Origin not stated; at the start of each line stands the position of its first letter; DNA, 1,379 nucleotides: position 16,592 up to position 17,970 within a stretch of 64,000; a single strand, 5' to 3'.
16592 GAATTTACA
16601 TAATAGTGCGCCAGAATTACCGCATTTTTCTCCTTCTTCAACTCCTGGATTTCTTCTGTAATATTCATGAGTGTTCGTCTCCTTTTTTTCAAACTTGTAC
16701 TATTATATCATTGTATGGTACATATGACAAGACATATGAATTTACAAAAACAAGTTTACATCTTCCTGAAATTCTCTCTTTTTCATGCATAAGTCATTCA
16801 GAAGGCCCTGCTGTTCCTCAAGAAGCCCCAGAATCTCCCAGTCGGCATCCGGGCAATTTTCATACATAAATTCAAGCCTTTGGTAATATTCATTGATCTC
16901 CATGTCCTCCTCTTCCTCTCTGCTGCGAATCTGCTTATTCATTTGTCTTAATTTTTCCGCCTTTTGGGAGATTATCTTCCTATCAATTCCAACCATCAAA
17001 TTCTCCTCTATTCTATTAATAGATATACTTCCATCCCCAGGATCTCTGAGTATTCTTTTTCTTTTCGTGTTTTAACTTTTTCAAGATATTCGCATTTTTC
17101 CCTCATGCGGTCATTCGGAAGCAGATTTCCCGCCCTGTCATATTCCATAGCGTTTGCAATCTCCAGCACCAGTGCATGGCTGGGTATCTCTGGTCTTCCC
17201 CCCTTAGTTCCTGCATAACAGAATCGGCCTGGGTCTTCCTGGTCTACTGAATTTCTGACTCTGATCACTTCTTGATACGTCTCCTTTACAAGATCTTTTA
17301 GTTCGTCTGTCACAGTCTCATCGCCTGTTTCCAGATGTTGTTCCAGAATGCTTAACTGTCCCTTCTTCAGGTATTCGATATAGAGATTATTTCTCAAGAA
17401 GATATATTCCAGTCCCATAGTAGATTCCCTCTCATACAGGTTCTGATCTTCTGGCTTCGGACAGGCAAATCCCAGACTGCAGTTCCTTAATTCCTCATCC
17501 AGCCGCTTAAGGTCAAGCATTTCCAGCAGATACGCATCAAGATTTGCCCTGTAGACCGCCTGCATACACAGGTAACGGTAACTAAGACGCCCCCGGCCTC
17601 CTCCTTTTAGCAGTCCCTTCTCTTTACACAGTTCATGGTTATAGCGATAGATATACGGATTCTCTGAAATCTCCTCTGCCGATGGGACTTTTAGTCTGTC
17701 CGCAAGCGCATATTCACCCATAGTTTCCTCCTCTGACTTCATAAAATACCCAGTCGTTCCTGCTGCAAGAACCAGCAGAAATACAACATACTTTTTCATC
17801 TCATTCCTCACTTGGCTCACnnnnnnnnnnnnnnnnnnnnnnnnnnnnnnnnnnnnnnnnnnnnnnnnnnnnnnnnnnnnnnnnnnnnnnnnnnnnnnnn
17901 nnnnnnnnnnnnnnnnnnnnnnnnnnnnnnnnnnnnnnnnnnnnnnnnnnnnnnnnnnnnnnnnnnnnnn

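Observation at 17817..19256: LXG-like effector with an unassigned papain-fold (Cys276/His427) toxin domain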

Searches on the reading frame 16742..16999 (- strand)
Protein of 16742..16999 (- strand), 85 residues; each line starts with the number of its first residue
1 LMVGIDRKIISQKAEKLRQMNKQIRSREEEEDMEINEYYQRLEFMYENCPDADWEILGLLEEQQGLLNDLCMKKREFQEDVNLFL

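Call 3: search_protein_families(library=pfam, proteins=[window:16742-16999:-], max_evalue=0.1)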
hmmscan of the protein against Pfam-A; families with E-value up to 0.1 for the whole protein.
window:16742-16999:- (85 aa): 1 family
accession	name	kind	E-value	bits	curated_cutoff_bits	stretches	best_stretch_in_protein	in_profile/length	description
PF06050.19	HGD-D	-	0.059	13.4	28.4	1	14-81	171-240/342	2-hydroxyglutaryl-CoA dehydratase, D-component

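Call 4: search_protein_families(library=ncbifam, proteins=[window:16742-16999:-], max_evalue=0.1)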
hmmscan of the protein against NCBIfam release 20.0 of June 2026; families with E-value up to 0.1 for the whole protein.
window:16742-16999:- (85 aa): 0 families

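Call 55: search_protein_families(library=phrogs, proteins=[window:16742-16999:-], max_evalue=0.01)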
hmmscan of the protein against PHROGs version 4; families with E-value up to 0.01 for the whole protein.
window:16742-16999:- (85 aa): 0 families

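Call 74: search_protein_families(library=pfam, alignment_id=A5, max_evalue=1)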
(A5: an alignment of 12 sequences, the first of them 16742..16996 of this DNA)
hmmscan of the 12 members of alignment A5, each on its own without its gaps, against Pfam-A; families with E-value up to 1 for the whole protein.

A. member 1, window:16742-16996:- (84 aa): 1 family
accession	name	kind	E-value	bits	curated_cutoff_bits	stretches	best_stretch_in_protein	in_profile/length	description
PF06050.19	HGD-D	-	0.064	13.3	28.4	1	13-80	171-240/342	2-hydroxyglutaryl-CoA dehydratase, D-component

B. families by the number of members that match (of 12 scanned): 15 families
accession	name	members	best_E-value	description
PF04344.18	CheZ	1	0.00022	Chemotaxis phosphatase, CheZ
PF25014.1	NET2A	1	0.0026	NET2A-like domain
PF14893.12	PNMA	1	0.011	PNMA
PF03199.21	GSH_synthase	1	0.012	Eukaryotic glutathione synthase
PF13949.11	ALIX_LYPXL_bnd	1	0.024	ALIX V-shaped domain binding to HIV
PF20993.2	CENPH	1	0.033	CENPH protein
PF25802.1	WWC1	1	0.037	WWC1-like, helical hairpin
PF04049.19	ANAPC8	1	0.038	Anaphase promoting complex subunit 8 / Cdc23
PF06050.19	HGD-D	1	0.064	2-hydroxyglutaryl-CoA dehydratase, D-component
PF23203.1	KIF21A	1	0.11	KIF21A-like domain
PF17905.7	KH_GLD-3_4th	1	0.15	GLD-3 4th KH domain (aka KH5)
PF14823.11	Sirohm_synth_C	1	0.19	Sirohaem biosynthesis protein C-terminal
PF25450.1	Rab11-FIP3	1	0.23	Rab11-FIP3-like domain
PF15884.10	QIL1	1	0.24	MICOS complex subunit MIC13, QIL1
PF20940.2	SSV1_D-63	1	0.3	Sulfolobus spindle-shape virus 1, protein D-63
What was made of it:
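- Tried and rejected: No consistent family (call 74).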

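Call 75: search_protein_families(library=padloc, proteins=[window:16742-16996:-], max_evalue=0.01)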
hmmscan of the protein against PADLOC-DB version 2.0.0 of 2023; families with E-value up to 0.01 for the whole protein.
window:16742-16996:- (84 aa): 0 families

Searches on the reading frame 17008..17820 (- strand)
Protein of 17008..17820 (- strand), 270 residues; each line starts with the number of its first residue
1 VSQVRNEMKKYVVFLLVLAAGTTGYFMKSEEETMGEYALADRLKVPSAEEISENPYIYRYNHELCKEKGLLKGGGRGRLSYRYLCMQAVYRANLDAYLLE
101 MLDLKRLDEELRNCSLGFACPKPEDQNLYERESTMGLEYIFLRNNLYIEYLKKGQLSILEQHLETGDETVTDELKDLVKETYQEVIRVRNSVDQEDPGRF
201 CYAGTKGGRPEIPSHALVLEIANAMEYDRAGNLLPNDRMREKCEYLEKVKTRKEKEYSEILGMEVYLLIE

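Call 3: search_protein_families(library=pfam, proteins=[window:17008-17820:-], max_evalue=0.1)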
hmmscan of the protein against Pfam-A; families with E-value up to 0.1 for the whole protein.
window:17008-17820:- (270 aa): 0 families

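Call 4: search_protein_families(library=ncbifam, proteins=[window:17008-17820:-], max_evalue=0.1)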
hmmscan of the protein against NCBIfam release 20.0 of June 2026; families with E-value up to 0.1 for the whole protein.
window:17008-17820:- (270 aa): 0 families

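Call 46: find_homologous_proteins(query=window:17008-17820:-, max_evalue=0.001)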
Query window:17008-17820:- (270 aa): 53 proteins with E <= 0.001 among 1092 candidates.
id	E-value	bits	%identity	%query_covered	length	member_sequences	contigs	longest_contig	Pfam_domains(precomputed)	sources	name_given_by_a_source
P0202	4.2e-169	579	100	97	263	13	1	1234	-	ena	-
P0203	1.2e-120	420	74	100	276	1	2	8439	-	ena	-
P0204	1.8e-114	400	73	98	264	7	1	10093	-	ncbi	-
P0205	3.3e-102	360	66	96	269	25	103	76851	-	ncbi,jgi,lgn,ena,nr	ncbi:hypothetical protein IMSAGC018_00549 [Lachnospiraceae bacterium]|jgi:hypothetical protein|nr:hy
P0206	5.7e-101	356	70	88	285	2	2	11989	-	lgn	-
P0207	9.4e-100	352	61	97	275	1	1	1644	-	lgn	-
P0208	4.3e-97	343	60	97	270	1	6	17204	-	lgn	-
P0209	9.4e-93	329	61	97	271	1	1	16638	-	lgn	-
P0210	1.8e-92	328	60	97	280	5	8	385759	-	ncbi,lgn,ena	-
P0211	8.8e-92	325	65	89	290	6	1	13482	-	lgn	-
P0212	1.4e-91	325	60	97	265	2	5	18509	-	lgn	-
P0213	1.5e-91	325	61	97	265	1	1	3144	-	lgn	-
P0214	2.0e-89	318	62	89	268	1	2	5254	-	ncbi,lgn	-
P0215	1.3e-88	315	58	98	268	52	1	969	-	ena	-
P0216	4.5e-87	310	63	87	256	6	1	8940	-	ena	-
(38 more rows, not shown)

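Call 54: predict_structure(alignment_id=A4)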
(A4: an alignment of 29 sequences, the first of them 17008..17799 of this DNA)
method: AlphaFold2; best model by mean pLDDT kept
length: 263 residues; sequences in the alignment: 29
mean_pLDDT: 78.7   pTM: 0.80
mean pLDDT of the five models: 78.7, 78.0, 77.6, 76.7, 67.2
residues with pLDDT >= 90: 118; 70-90: 78; 50-70: 24; < 50: 43
segments of 3 or more residues with pLDDT < 50: 1-27, 186-201
pLDDT, mean of each block of 10 residues (from residue 1): 34 29 48 83 77 87 74 89 97 96 91 85 92 92 96 91 96 94 55 42 73 81 70 86 96 94 81
secondary structure, 60 per line:
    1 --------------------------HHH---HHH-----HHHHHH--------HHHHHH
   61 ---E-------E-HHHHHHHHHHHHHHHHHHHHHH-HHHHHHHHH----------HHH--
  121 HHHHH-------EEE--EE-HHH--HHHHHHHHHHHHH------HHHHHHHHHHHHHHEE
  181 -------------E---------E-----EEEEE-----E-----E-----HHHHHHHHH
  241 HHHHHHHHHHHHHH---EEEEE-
elements in order: H41-46 H55-60 H74-95 H97-105 H121-125 E133-135 H146-158 H165-178 E210-214 H232-254 E258-262

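Call 55: search_protein_families(library=phrogs, proteins=[window:17008-17799:-], max_evalue=0.01)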
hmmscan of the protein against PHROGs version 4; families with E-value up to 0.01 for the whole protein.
window:17008-17799:- (263 aa): 0 families

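Call 57: fold_search(model_id=the predicted structure, library=pdb)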
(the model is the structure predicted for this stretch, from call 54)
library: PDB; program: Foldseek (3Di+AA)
matches with E <= 10: 28; with E <= 0.001: 0
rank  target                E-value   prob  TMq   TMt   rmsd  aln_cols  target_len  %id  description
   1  8jgw_A                9.0e-01  0.03  0.14  0.08  17.6       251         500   10  Crystal structure of Klebsiella pneumoniae exopolyphosphatase (released 2024-05-15)
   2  8csp_a                2.0e+00  0.04  0.12  0.12  16.8       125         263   13  Human mitochondrial small subunit assembly intermediate (State A) (released 2022-12-14)
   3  3iev_A                2.7e+00  0.02  0.13  0.11  16.9       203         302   15  Crystal Structure of ERA in Complex with MgGNP and the 3' End of 16S rRNA (released 2009-08-25)
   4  6hdw                  2.9e+00  0.15  0.13  0.07   7.3        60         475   17  Crystal structure of 2-Hydroxyisobutyryl-CoA Ligase (HCL) in the postadenylation state in complex with 2-HIB-AMP (released 2019-08-28)
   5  7c1o                  2.9e+00  0.11  0.12  0.10   7.4        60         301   22  Crystal structure of Aquifex aeolicus Era Y63A bound to GDP.AlF4- (released 2021-05-12)
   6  9g1z_I                2.9e+00  0.09  0.11  0.26   9.1        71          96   17  Structure of Candida albicans 80S ribosome in complex with mefloquine (non-rotated state) (released 2025-04-23)
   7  5li3_A                3.2e+00  0.03  0.12  0.09  11.4        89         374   18  Crystal structure of HDAC-like protein from P. aeruginosa in complex with a photo-switchable inhibitor. (released 2016-11-23)
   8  6hdx                  4.4e+00  0.12  0.13  0.07   7.3        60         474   17  Crystal structure of 2-Hydroxyisobutyryl-CoA Ligase (HCL) in the postadenylation state in complex with R3-HIB-AMP (released 2019-08-28)
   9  7n1m_B                4.7e+00  0.01  0.08  0.08  12.2        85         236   14  Crystal Structure of the Class D Beta-lactamase OXA-935 from Pseudomonas aeruginosa, Orthorhombic Crystal Form (released 2022-07-06)
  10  9klp_A                4.7e+00  0.01  0.10  0.03  19.6       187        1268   16  Cryo-EM structure of ChCas12b-sgRNA-extended non-target DNA ternary complex (Complex-C) (released 2025-07-02)
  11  3pbk_A                5.3e+00  0.14  0.13  0.06   5.0        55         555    9  Structural and Functional Studies of Fatty Acyl-Adenylate Ligases from E. coli and L. pneumophila (released 2010-12-22)
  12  7dey_D                6.0e+00  0.02  0.16  0.20  18.2       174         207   13  Structure of Dicer from Pichia stipitis (released 2021-05-05)
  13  3hrt_A                6.0e+00  0.01  0.11  0.13  14.6       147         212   16  Crystal Structure of ScaR with bound Cd2+ (released 2009-06-23)
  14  1wf3                  6.7e+00  0.01  0.13  0.11  16.5       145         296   13  Crystal structure of GTP-binding protein TT1341 from Thermus thermophilus HB8 (released 2004-11-25)
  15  4v8m_A4               7.2e+00  0.04  0.11  0.15   7.8        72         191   12  High-resolution cryo-electron microscopy structure of the Trypanosoma brucei ribosome (released 2014-07-09)
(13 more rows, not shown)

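Call 75: search_protein_families(library=padloc, proteins=[window:17008-17799:-], max_evalue=0.01)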
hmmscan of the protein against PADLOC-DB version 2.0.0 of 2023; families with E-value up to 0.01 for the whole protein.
window:17008-17799:- (263 aa): 0 families
